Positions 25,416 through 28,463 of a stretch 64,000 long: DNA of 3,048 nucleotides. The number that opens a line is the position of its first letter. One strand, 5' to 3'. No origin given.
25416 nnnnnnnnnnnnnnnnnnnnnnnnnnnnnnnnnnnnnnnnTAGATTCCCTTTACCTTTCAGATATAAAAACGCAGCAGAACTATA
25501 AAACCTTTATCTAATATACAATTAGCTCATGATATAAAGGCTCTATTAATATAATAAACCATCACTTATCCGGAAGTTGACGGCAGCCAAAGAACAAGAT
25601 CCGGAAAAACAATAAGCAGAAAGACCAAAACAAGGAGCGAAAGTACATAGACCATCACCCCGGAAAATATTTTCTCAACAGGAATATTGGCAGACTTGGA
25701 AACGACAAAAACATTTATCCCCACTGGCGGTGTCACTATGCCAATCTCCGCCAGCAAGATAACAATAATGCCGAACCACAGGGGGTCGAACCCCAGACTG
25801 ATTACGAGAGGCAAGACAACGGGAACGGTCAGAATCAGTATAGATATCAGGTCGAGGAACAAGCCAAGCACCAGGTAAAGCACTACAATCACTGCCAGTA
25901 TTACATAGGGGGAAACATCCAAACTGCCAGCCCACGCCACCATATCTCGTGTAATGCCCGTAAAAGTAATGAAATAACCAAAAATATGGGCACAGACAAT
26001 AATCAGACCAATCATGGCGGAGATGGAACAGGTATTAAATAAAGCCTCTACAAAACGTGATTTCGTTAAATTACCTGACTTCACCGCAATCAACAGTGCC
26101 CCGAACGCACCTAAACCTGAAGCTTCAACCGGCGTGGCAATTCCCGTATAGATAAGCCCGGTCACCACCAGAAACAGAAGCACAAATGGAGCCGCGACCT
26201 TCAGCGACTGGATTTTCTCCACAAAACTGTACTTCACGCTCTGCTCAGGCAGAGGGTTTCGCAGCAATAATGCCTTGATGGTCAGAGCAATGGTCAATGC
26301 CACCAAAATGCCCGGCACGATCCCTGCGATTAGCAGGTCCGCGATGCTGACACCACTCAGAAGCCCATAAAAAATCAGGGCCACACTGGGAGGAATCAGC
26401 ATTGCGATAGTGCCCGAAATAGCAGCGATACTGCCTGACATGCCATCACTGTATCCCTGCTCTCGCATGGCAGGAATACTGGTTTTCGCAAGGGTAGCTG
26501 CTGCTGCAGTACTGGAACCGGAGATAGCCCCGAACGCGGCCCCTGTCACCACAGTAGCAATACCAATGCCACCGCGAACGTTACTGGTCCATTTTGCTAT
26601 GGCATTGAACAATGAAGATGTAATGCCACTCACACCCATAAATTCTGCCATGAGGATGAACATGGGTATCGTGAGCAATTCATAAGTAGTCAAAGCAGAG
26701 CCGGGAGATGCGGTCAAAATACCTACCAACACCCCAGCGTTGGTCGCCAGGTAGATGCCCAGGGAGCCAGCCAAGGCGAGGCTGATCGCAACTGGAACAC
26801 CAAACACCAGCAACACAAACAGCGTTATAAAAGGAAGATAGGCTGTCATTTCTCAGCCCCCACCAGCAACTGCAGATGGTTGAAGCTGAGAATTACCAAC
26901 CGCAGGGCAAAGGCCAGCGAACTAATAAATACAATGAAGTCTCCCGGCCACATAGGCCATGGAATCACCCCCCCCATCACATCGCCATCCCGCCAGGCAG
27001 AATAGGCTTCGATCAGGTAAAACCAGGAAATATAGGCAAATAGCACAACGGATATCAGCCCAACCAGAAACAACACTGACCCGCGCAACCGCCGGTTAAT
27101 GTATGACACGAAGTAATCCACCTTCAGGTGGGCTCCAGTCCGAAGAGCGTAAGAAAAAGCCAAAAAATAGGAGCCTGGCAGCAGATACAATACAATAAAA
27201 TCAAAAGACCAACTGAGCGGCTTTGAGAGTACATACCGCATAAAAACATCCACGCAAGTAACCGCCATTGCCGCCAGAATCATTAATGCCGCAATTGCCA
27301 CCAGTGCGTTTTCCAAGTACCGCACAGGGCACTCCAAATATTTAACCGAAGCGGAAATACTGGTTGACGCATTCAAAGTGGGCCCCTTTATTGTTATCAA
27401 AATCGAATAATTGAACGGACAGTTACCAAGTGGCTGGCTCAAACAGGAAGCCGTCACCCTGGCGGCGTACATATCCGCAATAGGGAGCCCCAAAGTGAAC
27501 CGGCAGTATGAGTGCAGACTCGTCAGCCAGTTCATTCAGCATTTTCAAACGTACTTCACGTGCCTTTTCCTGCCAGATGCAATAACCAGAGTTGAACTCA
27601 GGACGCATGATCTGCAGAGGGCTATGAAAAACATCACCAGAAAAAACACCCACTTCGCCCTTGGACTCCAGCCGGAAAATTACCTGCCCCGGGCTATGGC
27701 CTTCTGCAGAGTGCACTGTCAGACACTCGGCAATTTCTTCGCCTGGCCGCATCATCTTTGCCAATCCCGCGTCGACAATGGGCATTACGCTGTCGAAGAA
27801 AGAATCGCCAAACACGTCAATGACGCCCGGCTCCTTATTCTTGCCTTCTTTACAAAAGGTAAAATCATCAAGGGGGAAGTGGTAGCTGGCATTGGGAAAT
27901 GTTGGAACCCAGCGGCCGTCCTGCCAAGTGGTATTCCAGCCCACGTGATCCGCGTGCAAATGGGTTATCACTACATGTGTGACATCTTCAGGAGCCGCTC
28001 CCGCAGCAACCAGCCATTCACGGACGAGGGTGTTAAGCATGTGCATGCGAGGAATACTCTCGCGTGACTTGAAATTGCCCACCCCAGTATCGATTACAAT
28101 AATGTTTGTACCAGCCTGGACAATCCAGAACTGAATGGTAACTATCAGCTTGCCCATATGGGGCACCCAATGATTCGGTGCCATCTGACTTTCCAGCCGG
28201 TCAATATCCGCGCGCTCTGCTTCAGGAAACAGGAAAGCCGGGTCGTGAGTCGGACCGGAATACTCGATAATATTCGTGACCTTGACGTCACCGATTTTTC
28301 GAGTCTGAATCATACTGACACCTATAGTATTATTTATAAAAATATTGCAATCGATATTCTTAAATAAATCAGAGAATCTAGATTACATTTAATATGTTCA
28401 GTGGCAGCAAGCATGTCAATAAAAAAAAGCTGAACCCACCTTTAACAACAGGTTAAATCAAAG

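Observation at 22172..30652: mml-like (methyl)muconolactone / modified 3-oxoadipate module rebuilt around a TRAP transporter, with no ring-cleavage genes nearby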

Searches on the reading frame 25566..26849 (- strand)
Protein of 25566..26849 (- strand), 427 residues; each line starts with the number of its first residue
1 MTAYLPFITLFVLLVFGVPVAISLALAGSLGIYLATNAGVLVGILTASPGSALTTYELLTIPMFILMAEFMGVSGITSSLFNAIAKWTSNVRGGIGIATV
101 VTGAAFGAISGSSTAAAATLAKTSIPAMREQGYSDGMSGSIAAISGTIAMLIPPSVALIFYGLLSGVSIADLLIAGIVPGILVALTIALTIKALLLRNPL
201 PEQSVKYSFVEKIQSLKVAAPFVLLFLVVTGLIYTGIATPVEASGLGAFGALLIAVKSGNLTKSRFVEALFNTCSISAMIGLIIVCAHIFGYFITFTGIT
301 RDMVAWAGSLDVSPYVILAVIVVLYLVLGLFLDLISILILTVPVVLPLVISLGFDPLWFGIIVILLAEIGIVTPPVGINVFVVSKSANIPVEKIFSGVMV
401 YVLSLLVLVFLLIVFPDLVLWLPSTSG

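Call 3: search_protein_families(library=pfam, proteins=[window:25566-26849:-], max_evalue=0.01)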
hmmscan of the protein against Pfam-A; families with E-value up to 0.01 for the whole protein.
window:25566-26849:- (427 aa): 1 family
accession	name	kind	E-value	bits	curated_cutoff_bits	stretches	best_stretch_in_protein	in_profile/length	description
PF06808.19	DctM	-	1.1e-86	291.7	23.8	1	7-417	1-412/413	Tripartite ATP-independent periplasmic transporter, DctM component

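Call 4: search_protein_families(library=ncbifam, proteins=[window:25566-26849:-], max_evalue=0.01)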
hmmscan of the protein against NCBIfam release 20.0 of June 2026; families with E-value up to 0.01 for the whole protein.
window:25566-26849:- (427 aa): 3 families
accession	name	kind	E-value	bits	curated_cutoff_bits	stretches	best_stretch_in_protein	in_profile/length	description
TIGR00786.1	dctM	subfamily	2.6e-91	306.4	268.45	1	17-423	1-405/405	TRAP transporter large permease subunit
NF011634.1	PRK15060.1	equivalog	9.4e-48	163.3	800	1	8-420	8-418/425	2,3-diketo-L-gulonate TRAP transporter large permease YiaN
TIGR02123.1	TRAP_fused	subfamily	1.8e-21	76.5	320.65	1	60-420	170-536/615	TRAP transporter fused permease subunit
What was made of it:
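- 25566..26849 (-): dctM, TRAP large membrane subunit. PF06808 at 1e-86; TIGR00786 scores 306, above 268 (calls 3, 4).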

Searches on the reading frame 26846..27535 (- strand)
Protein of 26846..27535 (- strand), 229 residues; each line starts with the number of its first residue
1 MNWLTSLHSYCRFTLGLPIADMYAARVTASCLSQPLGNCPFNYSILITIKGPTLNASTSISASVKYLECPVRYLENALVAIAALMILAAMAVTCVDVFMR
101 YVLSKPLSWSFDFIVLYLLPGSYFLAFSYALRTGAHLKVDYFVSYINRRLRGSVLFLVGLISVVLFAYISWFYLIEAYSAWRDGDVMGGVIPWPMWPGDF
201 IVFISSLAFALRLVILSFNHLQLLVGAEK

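Call 3: search_protein_families(library=pfam, proteins=[window:26846-27535:-], max_evalue=0.01)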
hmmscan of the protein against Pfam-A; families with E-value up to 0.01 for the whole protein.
window:26846-27535:- (229 aa): 1 family
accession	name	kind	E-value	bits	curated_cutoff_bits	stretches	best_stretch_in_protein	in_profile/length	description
PF04290.18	DctQ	-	3.5e-22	79.1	28.3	1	90-219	2-128/132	Tripartite ATP-independent periplasmic transporters, DctQ component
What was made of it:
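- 26846..27325 (-): dctQ, TRAP small membrane subunit. The start lies somewhere in 27325-27378. Its stop overlaps the dctM start (ATGA). PF04290 at 3.5e-22 on residues 90-219 of the long ORF (call 3).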

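Call 4: search_protein_families(library=ncbifam, proteins=[window:26846-27535:-], max_evalue=0.01)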
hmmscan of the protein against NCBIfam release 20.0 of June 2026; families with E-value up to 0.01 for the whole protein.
window:26846-27535:- (229 aa): 0 families

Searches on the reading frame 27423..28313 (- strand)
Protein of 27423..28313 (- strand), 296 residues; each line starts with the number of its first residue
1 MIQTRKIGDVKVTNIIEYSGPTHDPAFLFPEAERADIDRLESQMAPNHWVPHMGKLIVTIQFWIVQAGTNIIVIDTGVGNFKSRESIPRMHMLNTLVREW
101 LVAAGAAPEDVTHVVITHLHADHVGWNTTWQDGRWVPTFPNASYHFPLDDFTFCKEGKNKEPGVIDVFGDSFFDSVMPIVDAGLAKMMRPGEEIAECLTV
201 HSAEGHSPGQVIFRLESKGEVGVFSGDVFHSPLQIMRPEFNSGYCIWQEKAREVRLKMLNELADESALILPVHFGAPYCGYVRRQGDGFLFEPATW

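Call 3: search_protein_families(library=pfam, proteins=[window:27423-28313:-], max_evalue=0.01)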
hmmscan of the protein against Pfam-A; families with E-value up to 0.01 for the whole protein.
window:27423-28313:- (296 aa): 2 families
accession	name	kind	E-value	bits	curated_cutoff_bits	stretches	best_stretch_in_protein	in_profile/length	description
PF00753.33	Lactamase_B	-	2.6e-20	73.7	22.7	1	63-239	9-161/196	Metallo-beta-lactamase superfamily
PF12706.13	Lactamase_B_2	-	0.0055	16.8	27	1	72-125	3-46/200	Beta-lactamase superfamily domain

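Call 4: search_protein_families(library=ncbifam, proteins=[window:27423-28313:-], max_evalue=0.01)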
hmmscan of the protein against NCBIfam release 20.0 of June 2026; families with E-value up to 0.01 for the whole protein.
window:27423-28313:- (296 aa): 12 families
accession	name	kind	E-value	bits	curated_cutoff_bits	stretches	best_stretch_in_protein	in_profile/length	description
NF047979.1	lactonase_AidB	equivalog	4.7e-18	65.4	360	1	55-293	46-270/271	AidB family quorum-quenching N-acyl homoserine lactonase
NF047919.1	lactonase_YtnP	equivalog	8.9e-15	54.6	425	1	64-230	51-211/274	YtnP family quorum-quenching lactonase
NF045699.1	AHLLactAiiA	equivalog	1.2e-06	27.9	375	1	59-132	33-117/251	quorum-quenching N-acyl homoserine lactonase AiiA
NF045700.1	AHLLactAttM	equivalog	0.00021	20.9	390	1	88-151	72-134/257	AttM family quorum-quenching N-acyl homoserine lactonase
NF041257.1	GntH_guanitoxin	equivalog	0.00038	19.4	333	1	101-135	58-97/374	guanitoxin biosynthesis MBL fold metallo-hydrolase GntH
NF047925.1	pyridox_lacton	equivalog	0.0014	18.5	325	1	99-132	77-110/268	4-pyridoxolactonase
NF012229.1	bla_class_B_core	domain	0.0015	18.7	100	0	99-132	43-73/139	metallo-beta-lactamase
NF053820.1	MBLfold_Strvi7410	exception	0.0034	16.8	525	1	65-131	29-85/343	Strvi_7410 family MBL fold metallo-hydrolase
TIGR02651.1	RNase_Z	equivalog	0.0037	16.4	292.95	1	102-124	43-65/302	ribonuclease Z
NF033105.1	bla_subclass_B3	equivalog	0.0038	16.6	240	0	96-125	47-76/257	subclass B3 metallo-beta-lactamase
NF000806.0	PRK00055.2-4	equivalog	0.0052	16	363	0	99-141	42-84/280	ribonuclease Z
NF033106.1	blaL1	exception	0.0054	15.7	560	1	35-125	24-112/290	L1 family subclass B3 metallo-beta-lactamase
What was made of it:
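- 27423..28313 (-): mmlL, MBL-fold 4-methyl-3-oxoadipate enol-lactone hydrolase, with HLHADH at residue 118. It scores only 65 bits on the AidB lactonase model (cut-off 360) and 18.5 bits on 4-pyridoxolactonase (call 4).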

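Call 48: search_solved_structures(query=window:27423-28313:-, show_alignments=1, max_evalue=0.00001)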
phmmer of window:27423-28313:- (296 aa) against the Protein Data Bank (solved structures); distinct sequences matched with E-value up to 0.00001: 10.
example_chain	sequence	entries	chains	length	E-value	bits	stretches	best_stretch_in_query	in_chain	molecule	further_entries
4le6_A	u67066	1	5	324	8.1e-19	71.2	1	7-294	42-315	Organophosphorus hydrolase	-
4xuk_A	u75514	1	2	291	1.6e-18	70.2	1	47-283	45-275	Putative hydrolase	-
4o98_A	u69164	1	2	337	1.8e-18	70.1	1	7-294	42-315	organophosphorus hydrolase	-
5hif_A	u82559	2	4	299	1.9e-18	70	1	57-295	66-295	reconstructed lactonase ancestor, Anc1-MPH | dihydrocoumarin hydrolase, AncDHCH1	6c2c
7y7u_A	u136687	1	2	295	3.4e-18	69.1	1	38-296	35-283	MBL fold metallo-hydrolase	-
8zu5_A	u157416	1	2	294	4.8e-15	58.8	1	57-295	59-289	Methyl parathion hydrolase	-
1p9e_A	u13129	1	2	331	6.2e-15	58.4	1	57-295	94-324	Methyl Parathion Hydrolase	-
8zu4_A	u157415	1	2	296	9.8e-15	57.8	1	56-295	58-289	Methyl parathion hydrolase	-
4zo2_A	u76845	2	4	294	1.5e-11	47.3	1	19-294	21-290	Acylhomoserine lactonase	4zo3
3esh_A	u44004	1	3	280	2.1e-06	30.4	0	65-232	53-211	Protein similar to metal-dependent hydrolase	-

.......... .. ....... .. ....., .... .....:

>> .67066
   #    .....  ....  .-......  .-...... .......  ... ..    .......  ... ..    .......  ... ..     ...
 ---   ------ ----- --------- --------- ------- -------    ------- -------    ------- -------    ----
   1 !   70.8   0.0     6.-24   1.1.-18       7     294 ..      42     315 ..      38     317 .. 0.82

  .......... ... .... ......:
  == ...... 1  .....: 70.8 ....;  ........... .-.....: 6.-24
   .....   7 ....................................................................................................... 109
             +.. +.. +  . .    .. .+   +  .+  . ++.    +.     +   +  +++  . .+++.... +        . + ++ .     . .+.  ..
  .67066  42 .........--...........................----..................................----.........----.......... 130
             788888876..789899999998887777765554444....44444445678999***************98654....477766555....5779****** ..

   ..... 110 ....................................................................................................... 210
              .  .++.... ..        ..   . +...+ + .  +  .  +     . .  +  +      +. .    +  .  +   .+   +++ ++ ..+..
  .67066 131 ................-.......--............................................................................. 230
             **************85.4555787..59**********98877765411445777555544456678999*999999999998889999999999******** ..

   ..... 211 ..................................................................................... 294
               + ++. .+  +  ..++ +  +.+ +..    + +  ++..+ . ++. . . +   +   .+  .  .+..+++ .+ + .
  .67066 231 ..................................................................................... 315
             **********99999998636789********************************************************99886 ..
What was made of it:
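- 27423..28313 (-): The nearest PDB entries are MBL lactonase / methyl-parathion hydrolase types at about 70 bits (call 48).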
